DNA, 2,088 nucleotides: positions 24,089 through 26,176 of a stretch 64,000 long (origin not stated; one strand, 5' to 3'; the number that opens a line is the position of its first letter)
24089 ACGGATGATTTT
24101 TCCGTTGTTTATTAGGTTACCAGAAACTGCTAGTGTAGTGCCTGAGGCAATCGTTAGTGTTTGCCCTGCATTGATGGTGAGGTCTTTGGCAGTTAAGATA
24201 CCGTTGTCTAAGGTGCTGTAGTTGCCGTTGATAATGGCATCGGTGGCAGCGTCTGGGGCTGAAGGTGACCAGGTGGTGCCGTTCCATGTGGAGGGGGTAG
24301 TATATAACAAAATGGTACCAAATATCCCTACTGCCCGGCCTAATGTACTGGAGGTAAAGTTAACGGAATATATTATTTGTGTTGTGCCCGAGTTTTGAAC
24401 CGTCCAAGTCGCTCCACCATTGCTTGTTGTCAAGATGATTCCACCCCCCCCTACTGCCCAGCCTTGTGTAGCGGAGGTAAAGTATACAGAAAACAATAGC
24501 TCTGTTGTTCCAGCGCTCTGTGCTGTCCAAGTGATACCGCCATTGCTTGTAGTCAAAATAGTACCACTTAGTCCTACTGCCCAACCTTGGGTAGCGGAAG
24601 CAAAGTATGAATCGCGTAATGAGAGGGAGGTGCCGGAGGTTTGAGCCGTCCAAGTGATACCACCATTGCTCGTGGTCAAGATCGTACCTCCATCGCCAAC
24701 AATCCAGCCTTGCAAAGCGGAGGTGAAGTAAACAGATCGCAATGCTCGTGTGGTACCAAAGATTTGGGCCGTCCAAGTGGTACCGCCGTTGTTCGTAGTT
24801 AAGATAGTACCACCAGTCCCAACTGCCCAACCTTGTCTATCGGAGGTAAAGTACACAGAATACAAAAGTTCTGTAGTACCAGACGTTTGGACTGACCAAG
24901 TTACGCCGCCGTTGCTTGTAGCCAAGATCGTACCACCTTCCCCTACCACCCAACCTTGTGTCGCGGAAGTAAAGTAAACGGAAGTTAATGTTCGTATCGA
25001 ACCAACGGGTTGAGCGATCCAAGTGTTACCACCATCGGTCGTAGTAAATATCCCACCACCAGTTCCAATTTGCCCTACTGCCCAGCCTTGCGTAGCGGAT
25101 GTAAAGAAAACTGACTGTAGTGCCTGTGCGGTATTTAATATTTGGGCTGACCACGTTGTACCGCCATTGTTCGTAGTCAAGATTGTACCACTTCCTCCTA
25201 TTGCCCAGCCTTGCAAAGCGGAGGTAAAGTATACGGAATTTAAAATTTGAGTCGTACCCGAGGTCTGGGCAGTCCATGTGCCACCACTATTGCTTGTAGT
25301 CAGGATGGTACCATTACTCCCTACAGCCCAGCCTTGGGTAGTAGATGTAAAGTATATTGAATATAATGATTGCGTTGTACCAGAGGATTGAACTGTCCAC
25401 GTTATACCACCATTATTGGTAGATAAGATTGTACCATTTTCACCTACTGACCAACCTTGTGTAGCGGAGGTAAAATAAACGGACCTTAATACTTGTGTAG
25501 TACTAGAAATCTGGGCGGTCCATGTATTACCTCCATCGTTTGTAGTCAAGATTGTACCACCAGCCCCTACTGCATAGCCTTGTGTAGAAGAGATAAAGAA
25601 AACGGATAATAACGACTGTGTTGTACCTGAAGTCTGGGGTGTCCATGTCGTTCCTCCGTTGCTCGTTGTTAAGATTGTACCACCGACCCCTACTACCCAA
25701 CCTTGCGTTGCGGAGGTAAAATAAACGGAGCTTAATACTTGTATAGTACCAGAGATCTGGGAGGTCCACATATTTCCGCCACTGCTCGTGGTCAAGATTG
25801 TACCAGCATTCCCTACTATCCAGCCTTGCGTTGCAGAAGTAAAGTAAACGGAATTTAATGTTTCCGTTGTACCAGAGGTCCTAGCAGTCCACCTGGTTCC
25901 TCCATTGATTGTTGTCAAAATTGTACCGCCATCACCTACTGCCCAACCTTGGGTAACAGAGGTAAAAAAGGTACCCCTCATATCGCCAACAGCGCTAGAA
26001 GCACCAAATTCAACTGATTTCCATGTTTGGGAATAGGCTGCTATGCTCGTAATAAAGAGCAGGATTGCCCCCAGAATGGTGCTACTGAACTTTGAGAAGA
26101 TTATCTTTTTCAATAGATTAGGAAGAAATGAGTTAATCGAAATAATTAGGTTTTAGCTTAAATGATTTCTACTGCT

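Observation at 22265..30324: Tandem T9SS cargo pair combining a double 7-blade propeller with cohesin-like and dockerin-like modules: candidate self-assembling surface scaffold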

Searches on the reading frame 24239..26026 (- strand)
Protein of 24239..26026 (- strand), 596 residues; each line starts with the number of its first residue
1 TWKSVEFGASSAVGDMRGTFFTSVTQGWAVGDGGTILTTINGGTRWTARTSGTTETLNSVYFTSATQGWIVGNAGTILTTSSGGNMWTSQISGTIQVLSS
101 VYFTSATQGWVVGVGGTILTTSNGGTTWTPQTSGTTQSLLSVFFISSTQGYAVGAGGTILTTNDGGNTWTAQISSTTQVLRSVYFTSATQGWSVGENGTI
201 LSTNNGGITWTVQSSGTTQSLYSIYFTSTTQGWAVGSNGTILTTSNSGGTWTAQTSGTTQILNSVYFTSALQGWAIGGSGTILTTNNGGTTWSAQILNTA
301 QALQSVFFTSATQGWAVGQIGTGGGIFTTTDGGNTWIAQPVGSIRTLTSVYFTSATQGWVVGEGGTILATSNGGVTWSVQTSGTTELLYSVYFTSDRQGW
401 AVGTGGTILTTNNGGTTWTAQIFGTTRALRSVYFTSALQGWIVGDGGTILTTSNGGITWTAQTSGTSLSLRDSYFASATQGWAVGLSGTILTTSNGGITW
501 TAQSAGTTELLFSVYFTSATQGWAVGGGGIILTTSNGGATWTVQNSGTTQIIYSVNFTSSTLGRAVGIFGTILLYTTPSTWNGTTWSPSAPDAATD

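Call 45: find_homologous_proteins(query=window:24239-26026:-)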
Query window:24239-26026:- (596 aa): 6674 proteins with E <= 0.001 among 8000 candidates; the best 120 are listed.
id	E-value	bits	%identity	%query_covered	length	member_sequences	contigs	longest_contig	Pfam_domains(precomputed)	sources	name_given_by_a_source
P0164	2.0e-200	685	41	91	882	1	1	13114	PF18962.8,PF14870.13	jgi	jgi:photosystem II stability/assembly factor-like uncharacterized protein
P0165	1.8e-182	626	41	94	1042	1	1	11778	PF13585.13,PF14870.13,PF02012.27,PF15902.13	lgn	-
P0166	9.7e-177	607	49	94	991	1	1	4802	PF18962.8,PF25788.3,PF14870.13,PF00041.28,PF16656.12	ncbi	-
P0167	3.4e-168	579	40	89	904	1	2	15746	PF24517.3,PF18962.8,PF14870.13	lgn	-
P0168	3.2e-154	533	55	68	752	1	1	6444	PF14870.13,PF02012.27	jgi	-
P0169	3.8e-152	526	46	92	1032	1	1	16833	PF25788.3,PF24489.2,PF14870.13,PF02012.27,PF00041.28,PF16656.12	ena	-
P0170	6.2e-152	525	41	93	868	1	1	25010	PF18962.8,PF14870.13,PF02012.27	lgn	-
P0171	1.2e-150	521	43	97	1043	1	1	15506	PF18962.8,PF14870.13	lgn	-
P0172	1.9e-150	520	45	80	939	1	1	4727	PF14870.13,PF02012.27,PF15902.13,PF00931.29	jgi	jgi:photosystem II stability/assembly factor-like uncharacterized protein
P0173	1.7e-146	507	38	95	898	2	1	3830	PF18962.8,PF14870.13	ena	-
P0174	1.3e-143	498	35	96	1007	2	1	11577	PF14870.13,PF02012.27,PF15902.13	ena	-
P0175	3.6e-143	496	57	80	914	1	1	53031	PF00801.27,PF18962.8,PF14870.13,PF02012.27,PF18911.7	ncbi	-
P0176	1.3e-140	488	46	97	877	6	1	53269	PF18962.8,PF14870.13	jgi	jgi:photosystem II stability/assembly factor-like uncharacterized protein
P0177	3.9e-139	483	40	93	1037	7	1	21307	PF18962.8,PF14870.13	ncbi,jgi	jgi:photosystem II stability/assembly factor-like uncharacterized protein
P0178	5.1e-139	483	38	91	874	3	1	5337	PF14870.13,PF02012.27,PF15902.13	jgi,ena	-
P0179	8.5e-139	482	48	88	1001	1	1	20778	PF25788.3,PF14870.13,PF13860.13,PF02012.27,PF00041.28,PF16656.12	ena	-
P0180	1.0e-135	472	42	86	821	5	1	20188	PF14870.13,PF02012.27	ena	-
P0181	1.1e-134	468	44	94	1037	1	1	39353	PF22073.3,PF15780.12,PF07610.18,PF18962.8,PF14870.13,PF22067.3,PF12371.15,PF22544.3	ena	-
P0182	1.5e-134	468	37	92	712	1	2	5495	PF18962.8,PF14870.13,PF02012.27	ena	-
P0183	9.2e-134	465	41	88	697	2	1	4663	PF18962.8,PF14870.13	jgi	-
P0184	1.9e-133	464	36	93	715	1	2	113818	PF18962.8,PF14870.13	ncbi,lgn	-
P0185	1.4e-132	461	42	97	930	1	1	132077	PF19408.6,PF18962.8,PF14870.13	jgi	-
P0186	1.4e-129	452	49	94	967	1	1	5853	PF04122.18,PF14870.13,PF02012.27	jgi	jgi:photosystem II stability/assembly factor-like uncharacterized protein/putative cell wall-binding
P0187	6.6e-129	449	39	94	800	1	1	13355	PF14870.13,PF02012.27,PF15902.13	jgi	jgi:photosystem II stability/assembly factor-like uncharacterized protein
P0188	1.1e-127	445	40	94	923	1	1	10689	PF13573.13,PF18962.8,PF14870.13,PF02012.27,PF15902.13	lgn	-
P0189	1.8e-127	445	36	87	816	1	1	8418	PF18962.8,PF14870.13,PF13860.13,PF15902.13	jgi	-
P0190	1.1e-126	442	39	94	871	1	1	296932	PF18962.8,PF14870.13,PF02012.27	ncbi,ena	-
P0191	1.6e-125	438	38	74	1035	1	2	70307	PF18962.8,PF14870.13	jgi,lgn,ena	-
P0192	3.4e-124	434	39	87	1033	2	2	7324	PF06452.17,PF24517.3,PF14870.13,PF06848.18,PF02012.27,PF15902.13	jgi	-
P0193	4.7e-124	433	37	97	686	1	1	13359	PF14870.13,PF02012.27,PF15902.13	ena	-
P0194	6.2e-124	433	37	94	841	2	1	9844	PF14870.13,PF02012.27,PF15902.13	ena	-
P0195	8.7e-124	432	38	86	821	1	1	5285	PF14870.13,PF15902.13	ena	-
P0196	1.4e-123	432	41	94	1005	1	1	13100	PF14870.13,PF02012.27,PF15902.13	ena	-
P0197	1.4e-123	432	43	94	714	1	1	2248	PF18962.8,PF14870.13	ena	-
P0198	9.6e-121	422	36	93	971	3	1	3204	PF18962.8,PF14870.13,PF02012.27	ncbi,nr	ncbi:MAG: T9SS type A sorting domain-containing protein [Flavobacteriales bacterium]|nr:T9SS type A 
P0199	3.0e-120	421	37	96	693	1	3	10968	PF14870.13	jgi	-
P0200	6.9e-120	419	36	96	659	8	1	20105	PF14870.13,PF02012.27,PF15902.13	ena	-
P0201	2.4e-119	418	37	91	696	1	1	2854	PF18962.8,PF14870.13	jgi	-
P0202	4.4e-119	417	38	90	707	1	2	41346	PF18962.8,PF14870.13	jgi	jgi:photosystem II stability/assembly factor-like uncharacterized protein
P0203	6.2e-119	416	42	94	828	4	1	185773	PF00963.25,PF14870.13,PF02012.27,PF15902.13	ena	-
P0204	1.3e-118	415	36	94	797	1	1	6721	PF14870.13,PF02012.27,PF15902.13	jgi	jgi:photosystem II stability/assembly factor-like uncharacterized protein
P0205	1.9e-118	415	40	94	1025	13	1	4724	PF19408.6,PF13895.13,PF00801.27,PF18962.8,PF14870.13,PF07354.19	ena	-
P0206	2.3e-118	414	36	96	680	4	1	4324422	PF14870.13,PF02012.27,PF15902.13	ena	-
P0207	4.0e-118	414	47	87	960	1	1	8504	PF00404.25,PF00963.25,PF14870.13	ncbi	ncbi:MAG: YCF48-related protein, partial [bacterium]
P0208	1.3e-117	412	44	92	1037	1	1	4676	PF19408.6,PF14870.13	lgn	-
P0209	2.0e-117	411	37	94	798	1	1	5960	PF14870.13,PF02012.27,PF15902.13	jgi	jgi:photosystem II stability/assembly factor-like uncharacterized protein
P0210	3.2e-117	411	38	94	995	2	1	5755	PF14870.13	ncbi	-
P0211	4.1e-117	410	43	87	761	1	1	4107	PF14870.13,PF02012.27,PF15902.13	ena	-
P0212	4.2e-117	410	37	94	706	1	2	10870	PF18962.8,PF14870.13,PF02012.27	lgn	-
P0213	5.8e-117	410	44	87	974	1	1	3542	PF19190.7,PF14870.13,PF02012.27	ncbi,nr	ncbi:MAG: YCF48-related protein, partial [Candidatus Aminicenantes bacterium]|nr:YCF48-related prote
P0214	4.5e-116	407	36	96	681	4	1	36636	PF14870.13,PF02012.27,PF15902.13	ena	-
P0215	4.6e-116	407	36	94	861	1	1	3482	PF18962.8,PF14870.13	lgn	-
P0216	6.7e-116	406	41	93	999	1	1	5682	PF13573.13,PF18962.8,PF14870.13,PF19081.7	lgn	-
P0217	8.4e-116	406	36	93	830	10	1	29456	PF14870.13,PF02012.27,PF15902.13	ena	-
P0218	2.4e-115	405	33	93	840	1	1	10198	PF14870.13,PF02012.27,PF15902.13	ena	-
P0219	3.0e-115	404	38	97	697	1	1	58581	PF18962.8,PF14870.13,PF02012.27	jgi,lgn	jgi:photosystem II stability/assembly factor-like uncharacterized protein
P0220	3.2e-115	404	37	90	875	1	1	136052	PF00801.27,PF18962.8,PF14870.13,PF02012.27,PF18911.7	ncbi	-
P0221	5.7e-115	403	37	96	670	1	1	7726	PF14870.13,PF02012.27,PF15902.13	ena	-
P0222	8.0e-115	403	39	94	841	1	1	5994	PF18975.7,PF18962.8,PF14870.13,PF13860.13,PF02012.27,PF01483.28,PF15902.13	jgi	-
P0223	1.0e-114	402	36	96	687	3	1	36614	PF14870.13,PF02012.27,PF15902.13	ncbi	-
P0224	1.1e-114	402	39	94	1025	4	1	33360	PF19408.6,PF13895.13,PF00801.27,PF18962.8,PF14870.13,PF07354.19,PF19081.7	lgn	-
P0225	2.0e-114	401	38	94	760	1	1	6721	PF18962.8,PF14870.13,PF02012.27,PF15902.13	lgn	-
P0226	2.1e-114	401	35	79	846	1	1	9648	PF18962.8,PF14870.13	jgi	jgi:photosystem II stability/assembly factor-like uncharacterized protein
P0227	2.8e-114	401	41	95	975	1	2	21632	PF18962.8,PF14870.13,PF13860.13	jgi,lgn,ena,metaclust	metaclust:\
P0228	1.7e-113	398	34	87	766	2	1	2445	PF14870.13,PF02012.27,PF15902.13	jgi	jgi:photosystem II stability/assembly factor-like uncharacterized protein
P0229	2.0e-113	398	43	94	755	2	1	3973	PF18962.8,PF14870.13,PF02012.27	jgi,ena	-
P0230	2.7e-113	398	35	89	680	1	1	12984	PF14870.13,PF02012.27,PF15902.13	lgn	-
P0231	9.2e-113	396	37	94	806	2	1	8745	PF17963.8,PF18962.8,PF14870.13,PF13860.13,PF05345.19,PF02012.27,PF15902.13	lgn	-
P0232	1.1e-112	396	36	81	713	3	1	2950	PF14870.13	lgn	-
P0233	1.4e-112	395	40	89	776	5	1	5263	PF14870.13,PF15902.13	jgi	jgi:photosystem II stability/assembly factor-like uncharacterized protein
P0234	1.6e-112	395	35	92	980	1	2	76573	PF14870.13,PF02012.27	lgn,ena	-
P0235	1.7e-112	395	42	88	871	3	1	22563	PF00963.25,PF18962.8,PF14870.13,PF13860.13,PF02012.27,PF15902.13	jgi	jgi:photosystem II stability/assembly factor-like uncharacterized protein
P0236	2.4e-112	395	35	96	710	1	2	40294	PF14870.13,PF02012.27,PF15902.13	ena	-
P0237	2.4e-112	395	37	94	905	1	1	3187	PF00801.27,PF18962.8,PF14870.13,PF02012.27,PF15902.13,PF18911.7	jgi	jgi:photosystem II stability/assembly factor-like uncharacterized protein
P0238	5.0e-112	394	41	94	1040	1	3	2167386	PF25713.2,PF14870.13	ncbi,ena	-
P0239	1.1e-111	392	36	96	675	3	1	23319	PF14870.13,PF02012.27,PF15902.13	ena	-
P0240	2.8e-111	391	41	83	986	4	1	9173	PF14870.13,PF15902.13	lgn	-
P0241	3.9e-111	391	35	87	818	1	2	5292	PF18962.8,PF14870.13,PF13860.13,PF02012.27,PF15902.13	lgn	-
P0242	4.2e-111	390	56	46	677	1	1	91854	PF10342.16,PF14870.13,PF13519.13,PF02012.27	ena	-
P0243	5.8e-111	390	39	95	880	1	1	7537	PF24316.2,PF14870.13,PF02012.27,PF15902.13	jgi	jgi:photosystem II stability/assembly factor-like uncharacterized protein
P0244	6.3e-111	390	41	92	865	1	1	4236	PF14870.13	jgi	jgi:photosystem II stability/assembly factor-like uncharacterized protein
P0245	8.9e-111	389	46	86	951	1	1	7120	PF07679.23,PF13895.13,PF07686.24,PF13927.13,PF18962.8,PF14870.13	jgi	jgi:photosystem II stability/assembly factor-like uncharacterized protein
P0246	9.3e-111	389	34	87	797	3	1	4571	PF25852.1,PF14870.13,PF13860.13,PF02012.27,PF15902.13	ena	-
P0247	9.4e-111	389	36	90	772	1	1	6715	PF25852.1,PF14870.13,PF15902.13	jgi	jgi:MYXO-CTERM domain-containing protein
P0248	2.0e-110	388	36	92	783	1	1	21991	PF18962.8,PF14870.13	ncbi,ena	-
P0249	3.1e-110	388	37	92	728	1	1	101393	PF18962.8,PF14870.13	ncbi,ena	-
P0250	4.6e-110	387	40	93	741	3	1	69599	PF18975.7,PF18962.8,PF14870.13,PF02012.27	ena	-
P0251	7.6e-110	386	36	95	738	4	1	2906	PF18962.8,PF14870.13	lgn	-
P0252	1.2e-109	386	38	96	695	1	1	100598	PF14870.13,PF02012.27,PF15902.13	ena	-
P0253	2.1e-109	385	37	97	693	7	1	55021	PF14870.13,PF02012.27,PF15902.13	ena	-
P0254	2.5e-109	385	37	92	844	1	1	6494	PF18962.8,PF14870.13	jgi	jgi:photosystem II stability/assembly factor-like uncharacterized protein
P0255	3.1e-109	384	43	94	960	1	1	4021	PF13895.13,PF18962.8,PF14870.13,PF19081.7,PF02012.27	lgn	-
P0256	3.3e-109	384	39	83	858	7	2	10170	PF14870.13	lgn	-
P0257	3.7e-109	384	41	91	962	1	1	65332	PF00404.25,PF14870.13,PF13860.13,PF15902.13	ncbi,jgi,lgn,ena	-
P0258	4.7e-109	384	40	89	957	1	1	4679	PF07693.21,PF14870.13,PF02012.27,PF15902.13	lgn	-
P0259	5.4e-109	384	44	88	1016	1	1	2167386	PF18975.7,PF25713.2,PF14870.13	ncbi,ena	-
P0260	5.8e-109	383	34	97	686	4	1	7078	PF18962.8,PF14870.13,PF02012.27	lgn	-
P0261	8.7e-109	383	40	93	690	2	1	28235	PF18962.8,PF14870.13,PF02012.27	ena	-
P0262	8.9e-109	383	35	92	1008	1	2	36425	PF14870.13,PF13860.13,PF02012.27,PF15902.13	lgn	-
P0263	1.0e-108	383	36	93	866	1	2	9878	PF18962.8,PF14870.13,PF02012.27,PF01483.28,PF15902.13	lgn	-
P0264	1.1e-108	382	37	96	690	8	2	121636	PF14870.13,PF02012.27,PF15902.13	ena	-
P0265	1.2e-108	382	44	85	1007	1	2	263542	PF14870.13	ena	-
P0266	1.4e-108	382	31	94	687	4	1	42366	PF18962.8,PF25852.1,PF14870.13,PF02012.27,PF15902.13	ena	-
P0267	1.7e-108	382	37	97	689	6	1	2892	PF14870.13,PF02012.27,PF15902.13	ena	-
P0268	4.9e-108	380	42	87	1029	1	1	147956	PF18962.8,PF14870.13,PF13620.13,PF17210.10,PF02012.27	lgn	-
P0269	5.2e-108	380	38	94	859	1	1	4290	PF18962.8,PF14870.13,PF15902.13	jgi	jgi:photosystem II stability/assembly factor-like uncharacterized protein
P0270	7.1e-108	380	37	89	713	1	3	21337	PF18962.8,PF14870.13,PF02012.27,PF15902.13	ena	-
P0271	9.3e-108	379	36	96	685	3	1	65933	PF14870.13,PF02012.27,PF15902.13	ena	-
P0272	1.1e-107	379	41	87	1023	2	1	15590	PF18962.8,PF18998.7,PF14870.13,PF13860.13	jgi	jgi:photosystem II stability/assembly factor-like uncharacterized protein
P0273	1.4e-107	379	31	89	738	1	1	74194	PF18962.8,PF14870.13,PF15902.13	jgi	jgi:photosystem II stability/assembly factor-like uncharacterized protein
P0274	1.5e-107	379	35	96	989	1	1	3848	PF18962.8,PF14870.13,PF02012.27,PF15902.13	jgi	jgi:photosystem II stability/assembly factor-like uncharacterized protein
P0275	1.7e-107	379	38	94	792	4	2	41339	PF18962.8,PF14870.13,PF02012.27,PF15902.13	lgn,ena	-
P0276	2.0e-107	378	36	87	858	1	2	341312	PF18962.8,PF14870.13,PF15902.13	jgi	jgi:photosystem II stability/assembly factor-like uncharacterized protein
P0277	2.6e-107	378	36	96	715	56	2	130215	PF14870.13,PF02012.27,PF15902.13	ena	-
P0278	3.4e-107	378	36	90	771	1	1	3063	PF25852.1,PF14870.13,PF15902.13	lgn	-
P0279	4.3e-107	377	36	96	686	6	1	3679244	PF14870.13,PF02012.27,PF15902.13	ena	-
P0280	4.5e-107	377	40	91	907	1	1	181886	PF14870.13,PF02012.27,PF15902.13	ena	-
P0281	5.7e-107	377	43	90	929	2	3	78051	PF04122.18,PF14870.13,PF02012.27,PF15902.13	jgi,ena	-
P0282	6.2e-107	377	42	92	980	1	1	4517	PF14870.13,PF15902.13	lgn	-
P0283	7.9e-107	376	42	94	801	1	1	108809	PF14870.13,PF02012.27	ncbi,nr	ncbi:MAG: DUF11 domain-containing protein [Chloroflexi bacterium]|nr:DUF11 domain-containing protein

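Call 47: search_solved_structures(query=window:24239-26026:-, max_evalue=0.001)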
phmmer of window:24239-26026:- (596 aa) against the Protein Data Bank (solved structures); distinct sequences matched with E-value up to 0.001: 13.
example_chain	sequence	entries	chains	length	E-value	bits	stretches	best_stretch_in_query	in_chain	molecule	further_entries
5ojp_A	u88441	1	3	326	1.6e-22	83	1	46-321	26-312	Ycf48-like protein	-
5oj5_A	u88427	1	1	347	4e-22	81.7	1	46-321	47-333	Ycf48-like protein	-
2xbg_A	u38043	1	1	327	4e-22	81.7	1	46-321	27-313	YCF48-LIKE PROTEIN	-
8am5_S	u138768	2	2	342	4e-22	81.7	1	264-533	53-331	Photosystem II assembly lipoprotein Ycf48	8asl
5ojr_A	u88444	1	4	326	4.3e-22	81.6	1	46-321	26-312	Ycf48-like protein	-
6tji_A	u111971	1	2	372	9.3e-16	60.7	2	194-498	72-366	Cake10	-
5oj3_A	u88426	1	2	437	2.7e-15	59.1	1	368-531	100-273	Photosystem II stability/assembly factor HCF136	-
6tjg_A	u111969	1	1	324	1.7e-14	56.6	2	194-456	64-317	Cake8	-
6tjh_A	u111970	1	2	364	2.6e-13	52.6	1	360-550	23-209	Cake9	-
6tjf_A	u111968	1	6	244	1.3e-08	37.1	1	360-554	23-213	Cake6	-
6tje_A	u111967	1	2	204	4.1e-07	32.2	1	360-541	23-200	Cake5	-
6tjd_A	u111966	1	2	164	2.2e-05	26.4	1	360-498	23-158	Cake4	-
3ww8_A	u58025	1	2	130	0.00025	22.9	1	136-247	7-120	Pizza3 protein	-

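Call 63: predict_structure(alignment_id=A5)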
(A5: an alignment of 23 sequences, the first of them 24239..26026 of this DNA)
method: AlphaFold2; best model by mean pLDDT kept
length: 596 residues; sequences in the alignment: 23
mean_pLDDT: 90.3   pTM: 0.66
mean pLDDT of the five models: 90.3, 89.8, 88.8, 88.7, 88.6
residues with pLDDT >= 90: 451; 70-90: 107; 50-70: 14; < 50: 24
segments of 3 or more residues with pLDDT < 50: 7-12, 580-596
pLDDT, mean of each block of 10 residues (from residue 1): 60 79 96 90 80 91 97 98 93 97 97 98 95 96 97 98 95 94 97 98 94 96 97 96 95 87 96 91 89 67 92 90 81 79 85 97 95 91 95 97 97 93 88 96 97 93 95 97 97 95 93 96 94 94 85 94 88 75 43 37
secondary structure, 60 per line:
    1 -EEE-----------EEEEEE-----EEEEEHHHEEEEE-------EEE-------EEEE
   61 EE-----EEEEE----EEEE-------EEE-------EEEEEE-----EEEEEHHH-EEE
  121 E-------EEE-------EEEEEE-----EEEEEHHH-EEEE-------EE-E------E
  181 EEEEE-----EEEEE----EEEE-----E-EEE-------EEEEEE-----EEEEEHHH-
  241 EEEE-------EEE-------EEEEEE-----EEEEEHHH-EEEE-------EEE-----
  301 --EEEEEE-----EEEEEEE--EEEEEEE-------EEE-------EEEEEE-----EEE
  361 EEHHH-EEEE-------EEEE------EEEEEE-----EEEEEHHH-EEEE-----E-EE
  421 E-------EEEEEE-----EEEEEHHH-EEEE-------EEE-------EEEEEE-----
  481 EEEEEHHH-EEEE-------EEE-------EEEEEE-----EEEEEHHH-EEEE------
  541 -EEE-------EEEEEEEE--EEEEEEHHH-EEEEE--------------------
elements in order: E2-4 E16-21 E27-31 E35-39 E47-49 E57-62 E68-72 E77-80 E88-90 E98-103 E109-113 E118-121 E129-131 E139-144 E150-154 E159-162 E180-185 E191-195 E200-203 E211-213 E221-226 E232-236 E241-244 E252-254 E262-267 E273-277 E282-285 E293-295 E303-308 E314-320 E323-329 E337-339 E347-352 E358-362 E367-370 E378-381 E388-393 E399-403 E408-411 E419-421 E429-434 E440-444 E449-452 E460-462 E470-475 E481-485 E490-493 E501-503 E511-516 E522-526 E531-534 E542-544 E552-559 E562-567 E572-576

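Call 65: fold_search(model_id=the predicted structure, library=pdb)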
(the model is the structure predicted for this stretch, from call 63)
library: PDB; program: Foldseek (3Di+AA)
matches with E <= 10: 1890; with E <= 0.001: 1228
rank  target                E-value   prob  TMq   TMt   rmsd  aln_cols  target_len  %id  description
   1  5fkt_B                2.3e-17  1.00  0.54  0.46   9.0       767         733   16  Unraveling the first step of xyloglucan degradation by the soil saprophyte Cellvibrio japonicus through the functional (released 2015-11-04)
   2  6p2m_A                3.2e-17  1.00  0.53  0.47   8.8       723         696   14  Crystal structure of the Caldicellulosiruptor lactoaceticus GH74 (ClGH74a) enzyme in complex with LLG xyloglucan (released 2019-07-31)
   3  2cn3_A                4.6e-17  1.00  0.54  0.46   8.8       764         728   13  Crystal Structures of Clostridium thermocellum Xyloglucanase (released 2006-05-22)
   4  5fkq_B                6.9e-17  1.00  0.56  0.48   8.7       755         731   16  Unraveling the first step of xyloglucan degradation by the soil saprophyte Cellvibrio japonicus through the functional (released 2015-11-04)
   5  5jwz_A                8.6e-17  1.00  0.55  0.48   9.1       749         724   15  Structure of a Putative Xyloglucanase from the Cellulolytic Bacteria Streptomyces sp. SirexAA-E (released 2016-06-01)
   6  2cn2_A                1.2e-16  1.00  0.55  0.49   8.5       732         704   13  Crystal Structures of Clostridium thermocellum Xyloglucanase (released 2006-05-22)
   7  5fkq_A                1.4e-16  1.00  0.55  0.47   9.0       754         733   16  Unraveling the first step of xyloglucan degradation by the soil saprophyte Cellvibrio japonicus through the functional (released 2015-11-04)
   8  5jwz_B                1.5e-16  1.00  0.55  0.48   9.2       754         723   15  Structure of a Putative Xyloglucanase from the Cellulolytic Bacteria Streptomyces sp. SirexAA-E (released 2016-06-01)
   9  5fkt_A                2.4e-16  1.00  0.55  0.47   8.9       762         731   16  Unraveling the first step of xyloglucan degradation by the soil saprophyte Cellvibrio japonicus through the functional (released 2015-11-04)
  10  6p2l_A                2.8e-16  1.00  0.53  0.48   8.7       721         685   15  Crystal structure of Niastella koreensis GH74 (NkGH74) enzyme (released 2019-07-31)
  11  6p2o_A                4.3e-16  1.00  0.55  0.48   9.0       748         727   16  Crystal structure of Streptomyces rapamycinicus GH74 in complex with xyloglucan fragments XLLG and XXXG (released 2019-07-31)
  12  2ymu_A                1.1e-15  1.00  0.68  0.70   6.0       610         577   14  Structure of a highly repetitive propeller structure (released 2012-10-17)
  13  5fkr                  2.0e-15  1.00  0.53  0.46   9.0       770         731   15  Unraveling the first step of xyloglucan degradation by the soil saprophyte Cellvibrio japonicus through the functional a (released 2015-11-25)
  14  3a0f                  2.2e-15  1.00  0.53  0.45   9.0       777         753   12  The crystal structure of Geotrichum sp. M128 xyloglucanase (released 2009-09-08)
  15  5ojr_C                3.0e-15  1.00  0.42  0.77   4.9       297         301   24  YCF48 bound to D1 peptide (released 2018-08-08)
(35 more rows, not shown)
